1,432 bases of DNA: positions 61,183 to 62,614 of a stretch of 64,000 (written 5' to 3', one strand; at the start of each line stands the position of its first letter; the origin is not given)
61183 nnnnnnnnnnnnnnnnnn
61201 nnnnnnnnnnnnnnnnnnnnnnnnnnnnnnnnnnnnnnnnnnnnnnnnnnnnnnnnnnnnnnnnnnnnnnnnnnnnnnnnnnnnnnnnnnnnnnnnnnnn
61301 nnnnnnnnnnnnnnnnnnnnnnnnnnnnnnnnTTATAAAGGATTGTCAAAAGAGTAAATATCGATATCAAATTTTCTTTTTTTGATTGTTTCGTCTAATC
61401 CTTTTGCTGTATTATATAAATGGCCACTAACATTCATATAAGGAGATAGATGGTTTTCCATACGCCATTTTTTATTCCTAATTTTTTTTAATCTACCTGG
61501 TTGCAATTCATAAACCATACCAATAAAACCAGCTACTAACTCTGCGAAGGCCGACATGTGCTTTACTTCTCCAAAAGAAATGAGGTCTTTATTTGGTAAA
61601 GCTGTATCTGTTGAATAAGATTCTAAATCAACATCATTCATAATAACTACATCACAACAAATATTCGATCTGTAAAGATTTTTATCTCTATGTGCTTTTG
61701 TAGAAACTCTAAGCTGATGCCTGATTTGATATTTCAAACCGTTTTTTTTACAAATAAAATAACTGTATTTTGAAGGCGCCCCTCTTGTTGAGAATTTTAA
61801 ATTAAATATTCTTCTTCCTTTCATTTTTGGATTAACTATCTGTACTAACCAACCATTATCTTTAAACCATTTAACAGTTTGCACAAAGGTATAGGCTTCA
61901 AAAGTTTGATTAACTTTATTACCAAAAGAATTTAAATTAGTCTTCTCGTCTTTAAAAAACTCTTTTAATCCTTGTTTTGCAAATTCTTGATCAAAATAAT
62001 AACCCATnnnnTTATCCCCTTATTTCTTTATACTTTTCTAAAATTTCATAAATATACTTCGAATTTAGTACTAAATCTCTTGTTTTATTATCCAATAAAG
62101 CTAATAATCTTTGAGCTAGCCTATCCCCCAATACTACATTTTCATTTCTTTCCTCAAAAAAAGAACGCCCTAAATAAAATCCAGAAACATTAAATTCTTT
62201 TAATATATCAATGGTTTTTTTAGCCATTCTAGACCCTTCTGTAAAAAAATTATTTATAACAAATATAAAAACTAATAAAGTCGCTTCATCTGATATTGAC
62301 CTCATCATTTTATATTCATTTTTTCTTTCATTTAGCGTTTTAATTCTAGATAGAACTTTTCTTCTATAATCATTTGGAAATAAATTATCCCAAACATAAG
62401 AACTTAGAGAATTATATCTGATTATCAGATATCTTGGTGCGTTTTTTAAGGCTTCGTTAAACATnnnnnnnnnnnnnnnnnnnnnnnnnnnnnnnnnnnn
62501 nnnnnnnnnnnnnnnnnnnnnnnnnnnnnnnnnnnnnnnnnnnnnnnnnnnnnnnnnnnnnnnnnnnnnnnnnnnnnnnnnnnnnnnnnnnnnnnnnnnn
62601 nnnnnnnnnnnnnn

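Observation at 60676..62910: AT-rich four-gene cassette with HEPN and PD-(D/E)xK-like proteins: candidate uncharacterised defence module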

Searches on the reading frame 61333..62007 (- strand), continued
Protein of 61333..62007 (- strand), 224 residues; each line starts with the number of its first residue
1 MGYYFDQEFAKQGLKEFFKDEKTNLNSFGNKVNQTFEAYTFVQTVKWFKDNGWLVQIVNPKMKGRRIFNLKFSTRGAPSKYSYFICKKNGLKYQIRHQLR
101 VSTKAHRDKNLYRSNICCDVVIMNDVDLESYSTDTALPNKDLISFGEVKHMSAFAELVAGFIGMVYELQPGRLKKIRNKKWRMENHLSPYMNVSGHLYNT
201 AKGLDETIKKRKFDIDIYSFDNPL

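Call 55: search_protein_families(library=padloc, alignment_id=A4, max_evalue=1e-10)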
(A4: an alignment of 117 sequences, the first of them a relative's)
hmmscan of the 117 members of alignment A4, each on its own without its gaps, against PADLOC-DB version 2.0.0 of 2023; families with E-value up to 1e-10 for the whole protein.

A. member 1, L001:3800-4972:+ (390 aa): 0 families

B. families by the number of members that match (of 117 scanned): 174 families (the first 25 are shown)
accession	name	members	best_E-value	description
PDLC03609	REase_MTase_IIG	1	3e-264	Type IIG restriction enzyme-methyltransferase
PDLC03041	REase_I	1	3.2e-233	Type I restriction enzyme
PDLC05023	PDC-S46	1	8.1e-144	-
PDLC00770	Cyclase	1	3.2e-142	oligonucleotide-cyclase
PDLC03044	REase_I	1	1.6e-122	Type I restriction enzyme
PDLC03040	REase_I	1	8.9e-117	Type I restriction enzyme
PDLC04977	PDC-S26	1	1e-113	-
PDLC04972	PDC-S26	1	2.2e-104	-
PDLC00780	Cyclase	1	4.3e-97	oligonucleotide-cyclase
PDLC02406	Aga_Cas4-like_Nuc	1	3.8e-91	Class II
PDLC00758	Effector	1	3.8e-86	Phospholipase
PDLC00757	Effector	1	3.9e-79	Phospholipase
PDLC02335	AbiLi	1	4.7e-73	AbiLi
PDLC04971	PDC-S26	1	9.8e-66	-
PDLC03101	Specificity_I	1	5.2e-62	Type I specificity subunit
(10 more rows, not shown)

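Call 68: find_related_loci(query=A2, collection=metagenome_contigs, flank=6000)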
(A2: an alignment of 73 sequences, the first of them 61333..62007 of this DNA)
Query A2 (224 aa) in metagenome_contigs; peptide patterns used: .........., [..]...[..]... (x = any residue, [..] = any of these).
143 stretches matched a pattern; 89 encode a relative of the query (tblastn E <= 1e-3); the best 80 are kept; 80 distinct loci.
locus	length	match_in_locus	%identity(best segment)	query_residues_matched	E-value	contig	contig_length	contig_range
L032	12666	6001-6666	74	3-224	5e-107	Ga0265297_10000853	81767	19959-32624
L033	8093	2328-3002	61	1-224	6e-95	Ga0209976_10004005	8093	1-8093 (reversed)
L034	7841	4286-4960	61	1-224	6e-95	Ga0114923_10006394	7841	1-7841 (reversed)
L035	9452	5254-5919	57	3-224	7e-88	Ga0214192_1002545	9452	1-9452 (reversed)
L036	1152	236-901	58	3-224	8e-94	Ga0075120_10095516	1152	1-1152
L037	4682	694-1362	56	2-224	2e-85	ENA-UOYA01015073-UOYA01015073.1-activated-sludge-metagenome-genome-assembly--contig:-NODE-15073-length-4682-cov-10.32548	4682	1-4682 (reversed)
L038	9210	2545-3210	56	3-224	7e-85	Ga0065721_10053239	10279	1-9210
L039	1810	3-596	62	27-224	2e-87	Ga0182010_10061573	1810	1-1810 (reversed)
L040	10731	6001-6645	59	3-218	4e-83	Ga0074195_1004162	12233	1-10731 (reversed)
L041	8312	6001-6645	59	3-218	4e-83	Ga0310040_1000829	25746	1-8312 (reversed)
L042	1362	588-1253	55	3-224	6e-89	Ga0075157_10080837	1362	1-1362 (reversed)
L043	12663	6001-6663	55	3-224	9e-82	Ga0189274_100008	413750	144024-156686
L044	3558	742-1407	56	3-224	3e-82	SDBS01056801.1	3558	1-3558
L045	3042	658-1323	57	1-224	2e-82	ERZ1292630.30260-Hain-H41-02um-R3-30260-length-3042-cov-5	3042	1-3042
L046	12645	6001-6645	58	3-219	1e-81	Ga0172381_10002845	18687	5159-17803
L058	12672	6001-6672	50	1-219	1e-69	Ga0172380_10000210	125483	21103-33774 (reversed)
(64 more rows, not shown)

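Call 73: search_protein_families(library=pfam, alignment_id=A7, max_evalue=0.00001)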
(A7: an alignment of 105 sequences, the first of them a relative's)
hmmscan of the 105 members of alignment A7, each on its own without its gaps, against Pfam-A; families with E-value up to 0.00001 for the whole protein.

A. member 1, L032:3489-4388:+ (299 aa): 0 families

B. families by the number of members that match (of 105 scanned): 88 families (the first 25 are shown)
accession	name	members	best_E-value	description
PF01420.25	Methylase_S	3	7.5e-24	Type I restriction modification DNA specificity domain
PF08867.16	FRG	3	2.1e-12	FRG domain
PF18766.7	SWI2_SNF2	2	1.1e-82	SWI2/SNF2 ATPase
PF02384.22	N6_Mtase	2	5.7e-51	N-6 DNA Methylase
PF04313.20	HSDR_N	2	2.6e-41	Type I restriction enzyme R protein N terminus (HSDR_N)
PF04851.21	ResIII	2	5.3e-41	Type III restriction enzyme, res subunit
PF24681.1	Kelch_KLHDC2_KLHL20_DRC7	2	2.9e-34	KLHDC2/KLHL20/DRC7 Kelch-repeats domain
PF01344.31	Kelch_1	2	1.4e-33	Kelch motif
PF07669.17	Eco57I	2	3e-27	Eco57I restriction-modification methylase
PF24981.1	Beta-prop_ATRN-LZTR1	2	6e-12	Attractin/LZTR1 beta-propeller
PF13415.12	Kelch_3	2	1.2e-09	Galactose oxidase, central domain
PF13964.12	Kelch_6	2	2.4e-09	Kelch motif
PF07505.17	DUF5131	1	6.3e-97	Protein of unknown function (DUF5131)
PF03352.18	Adenine_glyco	1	2.5e-80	Methyladenine glycosylase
PF16263.11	DUF4917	1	5e-76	Domain of unknown function (DUF4917)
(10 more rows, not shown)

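Call 80: list_cluster_members(proteins=[P0060, P0071, P0068, P0140, P0132])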
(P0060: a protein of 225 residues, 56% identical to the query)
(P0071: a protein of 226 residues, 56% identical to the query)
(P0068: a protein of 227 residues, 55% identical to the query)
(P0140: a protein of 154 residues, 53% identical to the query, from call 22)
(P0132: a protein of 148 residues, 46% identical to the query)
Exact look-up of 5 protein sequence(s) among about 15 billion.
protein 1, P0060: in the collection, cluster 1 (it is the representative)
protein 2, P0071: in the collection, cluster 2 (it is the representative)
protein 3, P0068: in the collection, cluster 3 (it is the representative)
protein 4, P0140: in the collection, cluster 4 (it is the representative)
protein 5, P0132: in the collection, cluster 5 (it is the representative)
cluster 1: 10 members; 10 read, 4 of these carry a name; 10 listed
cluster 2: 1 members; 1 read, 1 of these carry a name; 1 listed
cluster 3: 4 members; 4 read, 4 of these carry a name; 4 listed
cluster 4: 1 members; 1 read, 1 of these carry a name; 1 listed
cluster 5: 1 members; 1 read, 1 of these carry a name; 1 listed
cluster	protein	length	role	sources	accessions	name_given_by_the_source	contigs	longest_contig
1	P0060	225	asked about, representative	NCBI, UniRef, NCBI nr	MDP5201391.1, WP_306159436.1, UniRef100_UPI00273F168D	hypothetical protein [Flavobacterium sp. DG2-3] | hypothetical protein n=1 Tax=Flavobacterium sp. DG2-3 TaxID=3068317 RepID=UPI00273F168D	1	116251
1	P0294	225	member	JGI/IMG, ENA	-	hypothetical protein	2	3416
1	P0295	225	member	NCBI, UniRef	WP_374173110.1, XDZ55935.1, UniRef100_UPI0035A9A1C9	hypothetical protein [Flavobacterium tructae] | hypothetical protein n=1 Tax=Flavobacterium tructae TaxID=1114873 RepID=UPI0035A9A1C9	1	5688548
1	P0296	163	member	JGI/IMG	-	hypothetical protein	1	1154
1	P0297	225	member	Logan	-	-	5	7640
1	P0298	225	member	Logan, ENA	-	-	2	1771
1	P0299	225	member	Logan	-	-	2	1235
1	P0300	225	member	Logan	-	-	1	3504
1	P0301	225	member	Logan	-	-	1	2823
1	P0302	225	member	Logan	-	-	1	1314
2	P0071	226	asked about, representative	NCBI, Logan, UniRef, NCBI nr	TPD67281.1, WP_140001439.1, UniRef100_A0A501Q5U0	hypothetical protein [Flavobacterium microcysteis] | Uncharacterized protein n=1 Tax=Flavobacterium microcysteis TaxID=2596891 ...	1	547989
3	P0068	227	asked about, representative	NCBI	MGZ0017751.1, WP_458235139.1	hypothetical protein [Yeosuana sp. AK3]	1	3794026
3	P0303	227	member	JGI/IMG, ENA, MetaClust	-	\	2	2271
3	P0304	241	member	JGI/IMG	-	hypothetical protein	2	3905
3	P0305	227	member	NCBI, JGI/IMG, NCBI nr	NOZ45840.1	MAG: hypothetical protein GXO79_03570 [Chlorobi bacterium] | hypothetical protein [Chlorobiota bacterium]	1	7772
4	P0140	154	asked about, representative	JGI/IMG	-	Fe-S oxidoreductase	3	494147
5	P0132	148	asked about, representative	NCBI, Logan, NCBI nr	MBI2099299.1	hypothetical protein HYT45_02700 [Candidatus Uhrbacteria bacterium] | hypothetical protein [Candidatus Uhrbacteria bacterium]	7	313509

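Call 85: find_encoding_contigs(protein=P0002, flank=5000, max_places=3)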
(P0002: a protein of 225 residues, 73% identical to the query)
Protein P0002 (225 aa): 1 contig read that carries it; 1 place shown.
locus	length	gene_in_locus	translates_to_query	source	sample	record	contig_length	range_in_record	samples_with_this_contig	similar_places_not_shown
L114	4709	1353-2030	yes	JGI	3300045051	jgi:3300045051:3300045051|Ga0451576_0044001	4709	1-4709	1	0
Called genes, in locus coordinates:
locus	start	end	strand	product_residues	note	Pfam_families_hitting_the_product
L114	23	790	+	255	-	PF08378:NERD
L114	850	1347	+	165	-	-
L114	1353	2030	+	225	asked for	-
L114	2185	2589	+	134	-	PF22522:DUF6998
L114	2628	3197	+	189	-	-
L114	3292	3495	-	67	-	PF12728:HTH_17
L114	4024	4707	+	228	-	?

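Call 89: search_protein_families(library=pfam, proteins=[L019:1593-2570:+, L019:2656-4341:+, L019:4334-5542:+, L019:6777-9983:+, L058:4114-4533:+, L058:4530-5561:+, L058:6774-9962:+, L018:1294-4488:+, L018:4485-5393:+, L018:6685-7335:+], max_evalue=0.00001)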
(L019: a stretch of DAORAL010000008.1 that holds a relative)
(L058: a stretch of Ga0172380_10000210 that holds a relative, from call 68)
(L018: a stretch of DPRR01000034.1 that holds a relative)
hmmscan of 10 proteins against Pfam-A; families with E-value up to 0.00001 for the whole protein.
L019:1593-2570:+ (325 aa): 1 family
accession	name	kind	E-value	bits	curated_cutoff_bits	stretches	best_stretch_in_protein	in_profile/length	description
PF01734.28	Patatin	-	2.7e-29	103.2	27.7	1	8-188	1-189/191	Patatin-like phospholipase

L019:2656-4341:+ (561 aa): 2 families
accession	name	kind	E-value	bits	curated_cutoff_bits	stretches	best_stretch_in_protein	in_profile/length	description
PF18134.7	AGS_C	-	4.8e-30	104.6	26.7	1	439-560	2-128/129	Adenylyl/Guanylyl and SMODS C-terminal sensor domain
PF21654.3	DncV-like_NTFase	-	1e-07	33.2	24.9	1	52-141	1-87/90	Cyclic GMP-AMP synthase DncV-like, nucleotidyltransferase domain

L019:4334-5542:+ (402 aa): 1 family
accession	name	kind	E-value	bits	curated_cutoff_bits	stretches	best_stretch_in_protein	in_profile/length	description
PF01420.25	Methylase_S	-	8.2e-13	49.3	22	0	98-181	81-161/168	Type I restriction modification DNA specificity domain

L019:6777-9983:+ (1068 aa): 5 families
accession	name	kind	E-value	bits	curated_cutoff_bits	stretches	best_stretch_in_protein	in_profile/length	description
PF18766.7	SWI2_SNF2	-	8.3e-82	274.5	26.7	1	310-540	1-220/221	SWI2/SNF2 ATPase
PF04313.20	HSDR_N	-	9.7e-41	140.2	25.1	1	6-219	2-196/198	Type I restriction enzyme R protein N terminus (HSDR_N)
PF22679.2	T1R_D3-like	-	3.1e-21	76.8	27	1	625-717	60-157/158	Type I restriction enzyme subunit R domain 3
PF04851.21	ResIII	-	1.4e-17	64.5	22.5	1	307-475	4-162/164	Type III restriction enzyme, res subunit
PF11867.13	T1RH-like_C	-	1.4e-16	61.3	26.8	1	779-1037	51-303/329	Type I restriction enzyme HindI endonuclease subunit-like, C-terminal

L058:4114-4533:+ (139 aa): 0 families

L058:4530-5561:+ (343 aa): 1 family
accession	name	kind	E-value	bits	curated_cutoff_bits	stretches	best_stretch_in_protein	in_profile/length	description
PF16263.11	DUF4917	-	5e-76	256.6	28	1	22-342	1-311/311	Domain of unknown function (DUF4917)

L058:6774-9962:+ (1062 aa): 5 families
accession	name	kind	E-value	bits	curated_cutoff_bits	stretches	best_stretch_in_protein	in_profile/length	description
PF18766.7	SWI2_SNF2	-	1.1e-82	277.4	26.7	1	310-534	1-220/221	SWI2/SNF2 ATPase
PF04313.20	HSDR_N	-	2.6e-41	142.1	25.1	1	6-219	2-196/198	Type I restriction enzyme R protein N terminus (HSDR_N)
PF22679.2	T1R_D3-like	-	3.9e-22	79.8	27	1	615-711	56-157/158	Type I restriction enzyme subunit R domain 3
PF04851.21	ResIII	-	1.7e-18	67.5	22.5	1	307-469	4-162/164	Type III restriction enzyme, res subunit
PF11867.13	T1RH-like_C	-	1.4e-16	61.3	26.8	1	773-1031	51-303/329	Type I restriction enzyme HindI endonuclease subunit-like, C-terminal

L018:1294-4488:+ (1064 aa): 4 families
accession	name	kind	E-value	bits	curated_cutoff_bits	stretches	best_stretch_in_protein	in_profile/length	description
PF07669.17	Eco57I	-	3.4e-44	151.4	25.3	1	553-717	1-171/171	Eco57I restriction-modification methylase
PF12950.13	TaqI_C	-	2.5e-19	70.1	26.5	1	818-939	2-118/118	TaqI-like C-terminal specificity domain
PF02384.22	N6_Mtase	-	9.1e-17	61.8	20.4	1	502-744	49-245/311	N-6 DNA Methylase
PF20473.4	MmeI_Mtase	-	9.6e-15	54.9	27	1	490-685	10-200/259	MmeI, DNA-methyltransferase domain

L018:4485-5393:+ (302 aa): 1 family
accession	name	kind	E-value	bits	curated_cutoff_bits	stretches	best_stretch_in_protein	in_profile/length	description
PF13271.11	DUF4062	-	4.8e-25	88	24.7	1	6-87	2-82/82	Domain of unknown function (DUF4062)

L018:6685-7335:+ (216 aa): 1 family
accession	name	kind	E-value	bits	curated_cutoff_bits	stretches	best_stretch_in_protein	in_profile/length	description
PF03167.25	UDG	-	6.2e-12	46.2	24.3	1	39-156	5-102/141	Uracil DNA glycosylase superfamily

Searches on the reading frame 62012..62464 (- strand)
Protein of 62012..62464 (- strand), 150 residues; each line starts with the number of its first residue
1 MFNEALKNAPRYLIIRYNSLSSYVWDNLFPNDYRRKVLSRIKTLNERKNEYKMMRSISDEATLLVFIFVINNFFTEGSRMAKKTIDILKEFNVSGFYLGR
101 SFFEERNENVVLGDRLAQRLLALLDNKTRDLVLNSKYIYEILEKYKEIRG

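Call 3: search_protein_families(library=pfam, proteins=[window:62012-62464:-], max_evalue=1)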
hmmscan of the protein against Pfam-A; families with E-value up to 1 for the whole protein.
window:62012-62464:- (150 aa): 0 families

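Call 4: search_protein_families(library=padloc, proteins=[window:62012-62464:-], max_evalue=1)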
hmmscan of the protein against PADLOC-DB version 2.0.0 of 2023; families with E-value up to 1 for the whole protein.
window:62012-62464:- (150 aa): 0 families

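Call 5: search_protein_families(library=ncbifam, proteins=[window:62012-62464:-], max_evalue=1)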
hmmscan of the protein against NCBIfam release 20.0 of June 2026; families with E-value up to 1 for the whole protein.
window:62012-62464:- (150 aa): 0 families

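Call 8: search_protein_families(library=phrogs, proteins=[window:62012-62464:-], max_evalue=1)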
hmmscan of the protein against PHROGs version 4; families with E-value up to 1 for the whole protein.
window:62012-62464:- (150 aa): 1 family
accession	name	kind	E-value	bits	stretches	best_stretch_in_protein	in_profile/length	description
phrog_14484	-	head and packaging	0.15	13.2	1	31-93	59-121/135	virion structural protein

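Call 22: find_homologous_proteins(query=window:62012-62464:-, max_evalue=0.001)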
Query window:62012-62464:- (150 aa): 10 proteins with E <= 0.001 among 55 candidates.
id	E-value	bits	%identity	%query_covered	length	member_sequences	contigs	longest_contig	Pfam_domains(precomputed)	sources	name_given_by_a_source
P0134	1.0e-89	316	100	100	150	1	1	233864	-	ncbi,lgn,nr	ncbi:MAG TPA: hypothetical protein VLK22_01565 [Candidatus Udaeobacter sp.]|nr:hypothetical protein 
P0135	6.0e-56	206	66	98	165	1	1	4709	-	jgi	jgi:hypothetical protein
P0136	5.4e-54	200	61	99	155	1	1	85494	-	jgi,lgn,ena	-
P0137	1.0e-49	186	58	98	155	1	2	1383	-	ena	-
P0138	5.0e-47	177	57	99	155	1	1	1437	-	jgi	jgi:hypothetical protein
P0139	1.8e-41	159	53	98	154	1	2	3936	-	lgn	-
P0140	1.1e-40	157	53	98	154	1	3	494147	-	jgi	jgi:Fe-S oxidoreductase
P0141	1.8e-32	130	44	96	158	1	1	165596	-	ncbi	-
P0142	1.5e-31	127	46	94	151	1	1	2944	-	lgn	-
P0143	1.4e-27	114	41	89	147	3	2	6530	-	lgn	-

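Call 34: predict_structure(alignment_id=A3)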
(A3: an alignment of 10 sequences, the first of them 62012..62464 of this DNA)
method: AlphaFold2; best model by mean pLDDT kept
length: 150 residues; sequences in the alignment: 10
mean_pLDDT: 79.4   pTM: 0.70
mean pLDDT of the five models: 79.4, 78.6, 76.3, 76.2, 75.6
residues with pLDDT >= 90: 39; 70-90: 72; 50-70: 35; < 50: 4
segments of 3 or more residues with pLDDT < 50: none
pLDDT, mean of each block of 10 residues (from residue 1): 66 81 90 91 92 90 90 72 67 57 57 80 88 89 82
secondary structure, 60 per line:
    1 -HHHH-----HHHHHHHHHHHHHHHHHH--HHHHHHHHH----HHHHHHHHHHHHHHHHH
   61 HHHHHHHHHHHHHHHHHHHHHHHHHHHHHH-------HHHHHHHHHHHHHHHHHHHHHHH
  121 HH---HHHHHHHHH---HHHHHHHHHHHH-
elements in order: H2-5 H11-28 H31-39 H44-90 H98-122 H126-134 H138-149

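Call 77: fold_search(model_id=the predicted structure, library=pdb)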
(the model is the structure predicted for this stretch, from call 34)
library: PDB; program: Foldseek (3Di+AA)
matches with E <= 10: 79; with E <= 0.001: 0
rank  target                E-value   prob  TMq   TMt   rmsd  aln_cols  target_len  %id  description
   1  9div_B                1.4e+00  0.35  0.38  0.40   7.4       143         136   10  The crystal structure of de novo designed ChuA binding protein C8 (released 2025-05-21)
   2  9div_A                1.9e+00  0.30  0.37  0.40   7.1       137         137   10  The crystal structure of de novo designed ChuA binding protein C8 (released 2025-05-21)
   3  5f5p_H                1.9e+00  0.13  0.25  0.23  15.0       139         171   16  Molecular Basis for Shroom2 Recognition by Rock1 (released 2016-10-19)
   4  9div_C                2.0e+00  0.30  0.37  0.38   7.4       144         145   11  The crystal structure of de novo designed ChuA binding protein C8 (released 2025-05-21)
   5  9div_F                2.0e+00  0.28  0.38  0.41   7.6       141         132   11  The crystal structure of de novo designed ChuA binding protein C8 (released 2025-05-21)
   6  9div_G                2.0e+00  0.20  0.32  0.36   8.0       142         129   10  The crystal structure of de novo designed ChuA binding protein C8 (released 2025-05-21)
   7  8vag_A                2.0e+00  0.20  0.32  0.24  15.3       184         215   16  Crystal structure of MnII/MnII CtCADD from Chlamydia trachomatis (released 2024-11-06)
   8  9exo_A                2.0e+00  0.13  0.29  0.09  14.8       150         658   15  Wzc-K540M-2YE MgADP C1 (released 2025-04-23)
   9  3na7                  2.2e+00  0.18  0.34  0.24  23.9       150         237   16  2.2 Angstrom Structure of the HP0958 Protein from Helicobacter pylori CCUG 17874 (released 2010-09-22)
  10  8sbj_B                2.7e+00  0.08  0.23  0.16  26.2       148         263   12  Co-structure Phosphatidylinositol 4,5-bisphosphate 3-kinase catalytic subunit alpha isoform complexed with brain penet (released 2023-07-19)
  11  9div_H                2.8e+00  0.15  0.31  0.34   8.3       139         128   12  The crystal structure of de novo designed ChuA binding protein C8 (released 2025-05-21)
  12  7tz7_B                2.8e+00  0.08  0.22  0.15  25.9       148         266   12  PI3K alpha in complex with an inhibitor (released 2022-05-18)
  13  8d9p                  3.0e+00  0.25  0.39  0.33   9.9       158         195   12  De Novo Photosynthetic Reaction Center Protein Equipped with Heme B and Mn(II) cations (released 2022-09-28)
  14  1rcw_B                3.1e+00  0.18  0.36  0.27  16.2       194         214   12  Crystal structure of CT610 from Chlamydia trachomatis (released 2004-05-04)
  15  8rjc_7                3.1e+00  0.15  0.34  0.30  10.2       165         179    8  Structure of the rabbit 80S ribosome stalled on a 2-TMD rhodopsin intermediate in complex with Sec61-TRAP, open confor (released 2024-01-24)
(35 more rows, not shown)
